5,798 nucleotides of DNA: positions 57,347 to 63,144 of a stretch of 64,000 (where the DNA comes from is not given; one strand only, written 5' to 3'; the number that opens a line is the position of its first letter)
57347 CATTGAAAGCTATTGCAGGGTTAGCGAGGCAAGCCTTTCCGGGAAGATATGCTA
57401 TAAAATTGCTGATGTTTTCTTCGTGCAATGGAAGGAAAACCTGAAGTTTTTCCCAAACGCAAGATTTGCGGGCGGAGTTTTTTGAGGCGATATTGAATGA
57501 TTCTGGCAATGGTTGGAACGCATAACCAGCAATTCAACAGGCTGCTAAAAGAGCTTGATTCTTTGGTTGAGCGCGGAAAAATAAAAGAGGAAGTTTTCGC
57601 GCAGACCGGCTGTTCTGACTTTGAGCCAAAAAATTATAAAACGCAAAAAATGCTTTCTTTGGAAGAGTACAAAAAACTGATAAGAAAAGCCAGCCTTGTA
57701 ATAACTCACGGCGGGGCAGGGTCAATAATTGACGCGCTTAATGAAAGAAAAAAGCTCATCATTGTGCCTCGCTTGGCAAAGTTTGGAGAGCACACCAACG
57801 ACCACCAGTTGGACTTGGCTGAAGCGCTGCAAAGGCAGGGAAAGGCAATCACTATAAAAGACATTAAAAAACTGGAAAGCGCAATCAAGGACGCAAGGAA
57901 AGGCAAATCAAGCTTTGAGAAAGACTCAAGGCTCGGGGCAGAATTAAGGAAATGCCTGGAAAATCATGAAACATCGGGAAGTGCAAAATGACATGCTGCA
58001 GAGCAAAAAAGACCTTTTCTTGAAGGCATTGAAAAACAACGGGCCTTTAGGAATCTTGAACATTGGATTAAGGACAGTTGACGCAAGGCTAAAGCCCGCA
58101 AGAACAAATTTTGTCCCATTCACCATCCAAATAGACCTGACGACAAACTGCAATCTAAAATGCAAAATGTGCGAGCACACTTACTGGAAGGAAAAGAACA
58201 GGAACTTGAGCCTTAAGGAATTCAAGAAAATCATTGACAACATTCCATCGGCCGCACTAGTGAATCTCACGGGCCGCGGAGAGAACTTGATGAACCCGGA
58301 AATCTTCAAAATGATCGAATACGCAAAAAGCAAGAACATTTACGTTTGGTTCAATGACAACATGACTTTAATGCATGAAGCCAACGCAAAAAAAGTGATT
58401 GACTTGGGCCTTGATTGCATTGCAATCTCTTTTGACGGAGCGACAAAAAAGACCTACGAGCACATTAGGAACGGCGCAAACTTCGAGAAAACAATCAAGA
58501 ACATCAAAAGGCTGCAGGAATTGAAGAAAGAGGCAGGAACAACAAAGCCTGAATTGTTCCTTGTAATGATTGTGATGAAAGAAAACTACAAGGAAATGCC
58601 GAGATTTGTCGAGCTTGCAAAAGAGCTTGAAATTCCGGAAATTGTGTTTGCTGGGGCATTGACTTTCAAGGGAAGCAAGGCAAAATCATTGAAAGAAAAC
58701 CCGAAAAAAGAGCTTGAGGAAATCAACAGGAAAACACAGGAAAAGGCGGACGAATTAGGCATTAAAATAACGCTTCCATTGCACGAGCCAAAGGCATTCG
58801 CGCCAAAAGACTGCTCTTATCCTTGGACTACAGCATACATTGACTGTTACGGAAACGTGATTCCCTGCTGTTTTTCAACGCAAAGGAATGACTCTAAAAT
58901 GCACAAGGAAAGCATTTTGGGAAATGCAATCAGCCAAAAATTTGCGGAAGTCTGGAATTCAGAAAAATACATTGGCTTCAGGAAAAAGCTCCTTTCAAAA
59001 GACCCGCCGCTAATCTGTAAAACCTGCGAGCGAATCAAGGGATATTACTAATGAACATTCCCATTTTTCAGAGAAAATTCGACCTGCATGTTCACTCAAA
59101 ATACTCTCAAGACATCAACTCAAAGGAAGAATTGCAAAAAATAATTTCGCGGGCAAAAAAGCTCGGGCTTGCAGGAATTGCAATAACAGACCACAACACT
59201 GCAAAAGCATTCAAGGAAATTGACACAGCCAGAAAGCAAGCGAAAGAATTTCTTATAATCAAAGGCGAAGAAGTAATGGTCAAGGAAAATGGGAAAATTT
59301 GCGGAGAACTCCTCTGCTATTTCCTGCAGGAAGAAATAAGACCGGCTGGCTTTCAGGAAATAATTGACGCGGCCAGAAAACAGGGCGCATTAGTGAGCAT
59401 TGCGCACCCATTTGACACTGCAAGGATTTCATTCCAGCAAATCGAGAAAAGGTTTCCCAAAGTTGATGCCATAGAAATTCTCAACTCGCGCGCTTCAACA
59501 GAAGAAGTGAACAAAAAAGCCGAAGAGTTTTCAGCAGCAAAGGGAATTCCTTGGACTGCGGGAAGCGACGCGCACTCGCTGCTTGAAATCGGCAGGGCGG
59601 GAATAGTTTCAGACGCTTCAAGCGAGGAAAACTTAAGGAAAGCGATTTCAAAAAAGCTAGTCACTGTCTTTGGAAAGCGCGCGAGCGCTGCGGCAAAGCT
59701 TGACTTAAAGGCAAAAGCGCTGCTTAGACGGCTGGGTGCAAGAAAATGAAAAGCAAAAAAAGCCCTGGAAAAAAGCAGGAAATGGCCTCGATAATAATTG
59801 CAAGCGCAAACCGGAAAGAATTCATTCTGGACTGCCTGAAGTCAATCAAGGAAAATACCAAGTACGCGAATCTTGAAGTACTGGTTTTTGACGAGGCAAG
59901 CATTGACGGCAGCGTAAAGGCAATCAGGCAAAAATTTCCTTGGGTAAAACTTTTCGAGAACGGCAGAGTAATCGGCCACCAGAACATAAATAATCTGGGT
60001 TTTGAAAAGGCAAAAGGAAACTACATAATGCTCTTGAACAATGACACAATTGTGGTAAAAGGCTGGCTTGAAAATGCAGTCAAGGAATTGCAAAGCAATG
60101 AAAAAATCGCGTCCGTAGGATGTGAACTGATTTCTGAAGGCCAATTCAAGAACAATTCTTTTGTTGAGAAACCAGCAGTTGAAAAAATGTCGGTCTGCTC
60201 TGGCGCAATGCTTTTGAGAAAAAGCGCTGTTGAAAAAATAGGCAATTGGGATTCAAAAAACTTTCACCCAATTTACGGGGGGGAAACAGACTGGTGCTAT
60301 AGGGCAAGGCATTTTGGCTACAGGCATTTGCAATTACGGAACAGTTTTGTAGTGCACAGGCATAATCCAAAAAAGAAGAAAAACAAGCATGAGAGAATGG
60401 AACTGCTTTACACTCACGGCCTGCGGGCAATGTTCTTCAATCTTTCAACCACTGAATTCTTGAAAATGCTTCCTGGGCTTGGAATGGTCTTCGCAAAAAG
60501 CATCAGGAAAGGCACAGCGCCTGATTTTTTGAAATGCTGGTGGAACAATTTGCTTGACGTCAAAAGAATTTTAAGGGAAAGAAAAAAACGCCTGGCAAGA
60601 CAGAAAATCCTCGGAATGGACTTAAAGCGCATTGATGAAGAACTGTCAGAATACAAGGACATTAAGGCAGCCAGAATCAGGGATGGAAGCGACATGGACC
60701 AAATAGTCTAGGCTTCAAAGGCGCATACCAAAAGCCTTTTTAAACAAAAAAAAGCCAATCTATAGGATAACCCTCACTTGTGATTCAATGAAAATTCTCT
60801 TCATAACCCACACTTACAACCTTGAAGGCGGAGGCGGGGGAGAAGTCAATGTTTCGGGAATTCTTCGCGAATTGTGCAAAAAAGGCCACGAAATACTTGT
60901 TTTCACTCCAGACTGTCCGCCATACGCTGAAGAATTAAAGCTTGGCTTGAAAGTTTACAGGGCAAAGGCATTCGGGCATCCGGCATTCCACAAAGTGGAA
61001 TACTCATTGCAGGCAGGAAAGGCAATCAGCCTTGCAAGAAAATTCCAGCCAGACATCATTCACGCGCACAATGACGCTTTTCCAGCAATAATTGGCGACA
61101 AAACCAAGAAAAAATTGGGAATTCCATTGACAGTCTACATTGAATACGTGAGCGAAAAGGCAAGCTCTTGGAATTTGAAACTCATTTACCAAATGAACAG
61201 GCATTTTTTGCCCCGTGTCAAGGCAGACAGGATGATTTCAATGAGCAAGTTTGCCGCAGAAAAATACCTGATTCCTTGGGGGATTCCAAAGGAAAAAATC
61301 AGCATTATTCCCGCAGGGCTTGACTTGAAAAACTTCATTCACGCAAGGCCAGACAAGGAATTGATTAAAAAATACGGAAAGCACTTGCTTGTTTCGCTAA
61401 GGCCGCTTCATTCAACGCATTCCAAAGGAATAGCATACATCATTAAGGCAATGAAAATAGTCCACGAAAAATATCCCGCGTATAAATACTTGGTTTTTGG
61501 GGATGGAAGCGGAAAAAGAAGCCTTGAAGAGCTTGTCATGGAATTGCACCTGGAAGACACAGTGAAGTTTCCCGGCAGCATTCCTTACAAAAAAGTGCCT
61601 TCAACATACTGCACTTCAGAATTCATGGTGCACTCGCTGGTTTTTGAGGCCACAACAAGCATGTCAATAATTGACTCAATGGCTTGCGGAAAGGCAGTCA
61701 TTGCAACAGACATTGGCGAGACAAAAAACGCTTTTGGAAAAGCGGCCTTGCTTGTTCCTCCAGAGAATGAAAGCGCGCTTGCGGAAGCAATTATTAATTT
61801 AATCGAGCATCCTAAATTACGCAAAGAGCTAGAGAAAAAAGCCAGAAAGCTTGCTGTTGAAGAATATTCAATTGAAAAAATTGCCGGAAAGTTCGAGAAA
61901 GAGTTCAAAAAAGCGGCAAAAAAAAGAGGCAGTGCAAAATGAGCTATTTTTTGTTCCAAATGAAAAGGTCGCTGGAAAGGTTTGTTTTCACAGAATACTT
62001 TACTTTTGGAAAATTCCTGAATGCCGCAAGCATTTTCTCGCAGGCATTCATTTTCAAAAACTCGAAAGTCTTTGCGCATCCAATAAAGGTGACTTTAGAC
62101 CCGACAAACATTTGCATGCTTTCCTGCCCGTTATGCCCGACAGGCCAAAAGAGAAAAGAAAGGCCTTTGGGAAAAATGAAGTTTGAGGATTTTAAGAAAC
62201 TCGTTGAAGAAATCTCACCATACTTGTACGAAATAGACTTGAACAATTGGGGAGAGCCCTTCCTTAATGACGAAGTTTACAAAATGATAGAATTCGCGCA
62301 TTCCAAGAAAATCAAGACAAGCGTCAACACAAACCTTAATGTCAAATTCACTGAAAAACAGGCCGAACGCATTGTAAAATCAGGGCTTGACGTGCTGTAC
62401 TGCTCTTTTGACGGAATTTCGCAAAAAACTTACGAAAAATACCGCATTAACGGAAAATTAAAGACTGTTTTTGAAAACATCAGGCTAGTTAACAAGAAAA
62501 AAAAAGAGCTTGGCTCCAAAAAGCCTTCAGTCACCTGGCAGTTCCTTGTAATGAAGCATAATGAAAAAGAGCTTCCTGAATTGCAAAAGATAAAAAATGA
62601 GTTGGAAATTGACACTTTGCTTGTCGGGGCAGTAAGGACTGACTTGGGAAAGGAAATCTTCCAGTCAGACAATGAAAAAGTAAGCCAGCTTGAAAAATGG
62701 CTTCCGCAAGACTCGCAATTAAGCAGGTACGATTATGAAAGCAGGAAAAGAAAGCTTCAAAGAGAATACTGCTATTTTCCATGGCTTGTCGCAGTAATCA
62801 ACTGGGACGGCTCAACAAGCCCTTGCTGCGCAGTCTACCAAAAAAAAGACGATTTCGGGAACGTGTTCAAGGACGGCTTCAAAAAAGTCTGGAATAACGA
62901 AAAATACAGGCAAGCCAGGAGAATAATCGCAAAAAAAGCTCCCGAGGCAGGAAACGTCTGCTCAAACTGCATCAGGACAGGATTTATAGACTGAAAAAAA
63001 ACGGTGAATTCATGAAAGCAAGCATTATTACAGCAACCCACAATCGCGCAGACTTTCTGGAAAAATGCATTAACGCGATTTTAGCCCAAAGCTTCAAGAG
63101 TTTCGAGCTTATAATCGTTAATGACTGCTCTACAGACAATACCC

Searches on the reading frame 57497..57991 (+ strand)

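Call 44: search_protein_families(library=pfam, proteins=[window:57497-57991:+], max_evalue=0.01)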
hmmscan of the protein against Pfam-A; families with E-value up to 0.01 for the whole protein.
window:57497-57991:+ (164 aa): 1 family
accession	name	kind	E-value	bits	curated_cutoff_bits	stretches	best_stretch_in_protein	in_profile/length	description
PF04101.22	Glyco_tran_28_C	-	2e-19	70.7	22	1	1-145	1-153/166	Glycosyltransferase family 28 C-terminal domain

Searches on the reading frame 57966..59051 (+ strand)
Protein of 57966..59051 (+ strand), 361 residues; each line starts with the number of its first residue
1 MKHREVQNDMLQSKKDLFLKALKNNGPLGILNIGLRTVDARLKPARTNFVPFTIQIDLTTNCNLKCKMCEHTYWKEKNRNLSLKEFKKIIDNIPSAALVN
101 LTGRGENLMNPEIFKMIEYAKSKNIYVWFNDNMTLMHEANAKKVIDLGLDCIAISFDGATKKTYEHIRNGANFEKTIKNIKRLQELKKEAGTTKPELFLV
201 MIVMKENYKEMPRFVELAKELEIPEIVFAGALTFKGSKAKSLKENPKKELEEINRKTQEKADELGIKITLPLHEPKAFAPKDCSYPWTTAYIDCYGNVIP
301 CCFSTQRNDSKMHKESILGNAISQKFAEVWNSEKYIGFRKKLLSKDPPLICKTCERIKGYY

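Call 85: search_protein_families(library=pfam, proteins=[window:57966-59051:+], max_evalue=0.001)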
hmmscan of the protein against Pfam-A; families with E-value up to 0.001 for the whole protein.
window:57966-59051:+ (361 aa): 2 families
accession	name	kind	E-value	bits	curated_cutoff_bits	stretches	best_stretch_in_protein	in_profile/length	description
PF04055.27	Radical_SAM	-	1.1e-17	65.2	29.5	1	58-217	3-165/166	Radical SAM superfamily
PF13186.11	SPASM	-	2.6e-15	56.9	21.5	1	283-355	1-67/67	Iron-sulfur cluster-binding domain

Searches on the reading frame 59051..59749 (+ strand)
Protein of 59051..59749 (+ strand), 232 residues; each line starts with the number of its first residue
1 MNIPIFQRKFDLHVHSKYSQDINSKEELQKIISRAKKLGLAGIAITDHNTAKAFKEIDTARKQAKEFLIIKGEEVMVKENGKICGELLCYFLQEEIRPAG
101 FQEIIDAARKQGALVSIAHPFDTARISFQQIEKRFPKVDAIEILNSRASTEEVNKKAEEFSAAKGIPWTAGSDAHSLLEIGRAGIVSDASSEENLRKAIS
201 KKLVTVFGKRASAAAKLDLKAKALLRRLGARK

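Call 85: search_protein_families(library=pfam, proteins=[window:59051-59749:+], max_evalue=0.001)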
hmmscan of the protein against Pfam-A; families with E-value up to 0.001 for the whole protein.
window:59051-59749:+ (232 aa): 2 families
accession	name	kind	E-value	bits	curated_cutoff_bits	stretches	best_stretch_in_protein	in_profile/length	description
PF13263.12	PHP_C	-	4.2e-11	42.7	21.3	1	153-201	3-53/56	PHP-associated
PF02811.25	PHP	-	8.1e-11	43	26.4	1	11-81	1-69/164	PHP domain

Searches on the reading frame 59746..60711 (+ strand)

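Call 85: search_protein_families(library=pfam, proteins=[window:59746-60711:+], max_evalue=0.001)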
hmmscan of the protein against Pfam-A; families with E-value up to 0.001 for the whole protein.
window:59746-60711:+ (321 aa): 3 families
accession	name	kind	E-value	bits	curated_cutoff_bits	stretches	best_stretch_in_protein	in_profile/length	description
PF00535.33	Glycos_transf_2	-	4.4e-19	69.5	23.3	1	15-130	1-119/168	Glycosyl transferase family 2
PF10111.15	Glyco_tranf_2_2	-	2.3e-05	24.4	27.3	1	17-117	3-108/276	Glycosyltransferase like family 2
PF13641.12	Glyco_tranf_2_3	-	2.8e-05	24.7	27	1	15-127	4-122/230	Glycosyltransferase like family 2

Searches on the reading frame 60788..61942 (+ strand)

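Call 85: search_protein_families(library=pfam, proteins=[window:60788-61942:+], max_evalue=0.001)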
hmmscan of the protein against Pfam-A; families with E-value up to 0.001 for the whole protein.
window:60788-61942:+ (384 aa): 6 families
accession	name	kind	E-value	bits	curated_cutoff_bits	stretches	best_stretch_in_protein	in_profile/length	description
PF00534.26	Glycos_transf_1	-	2.7e-27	95.8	26.4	1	210-354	25-171/172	Glycosyl transferases group 1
PF13692.12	Glyco_trans_1_4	-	9.1e-25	88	27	1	209-340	12-141/142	Glycosyl transferases group 1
PF13439.12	Glyco_transf_4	-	1.4e-21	77.7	28.5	1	16-181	2-169/170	Glycosyltransferase Family 4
PF13579.12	Glyco_trans_4_4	-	2.8e-15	57.4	29.7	1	16-177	1-158/158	Glycosyl transferase 4-like domain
PF13524.12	Glyco_trans_1_2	-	9.4e-08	32.6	25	1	233-369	16-142/144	Glycosyl transferase-like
PF13477.12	Glyco_trans_4_2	-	2.3e-05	25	23.4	1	20-103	11-90/139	Glycosyl transferase 4-like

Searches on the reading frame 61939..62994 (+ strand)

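Call 85: search_protein_families(library=pfam, proteins=[window:61939-62994:+], max_evalue=0.001)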
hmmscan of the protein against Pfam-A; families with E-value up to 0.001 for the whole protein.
window:61939-62994:+ (351 aa): 2 families
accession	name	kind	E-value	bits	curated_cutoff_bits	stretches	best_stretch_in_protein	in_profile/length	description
PF13186.11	SPASM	-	3.1e-14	53.4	21.5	1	278-344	1-66/67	Iron-sulfur cluster-binding domain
PF04055.27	Radical_SAM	-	1.3e-12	48.6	29.5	1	55-189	3-141/166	Radical SAM superfamily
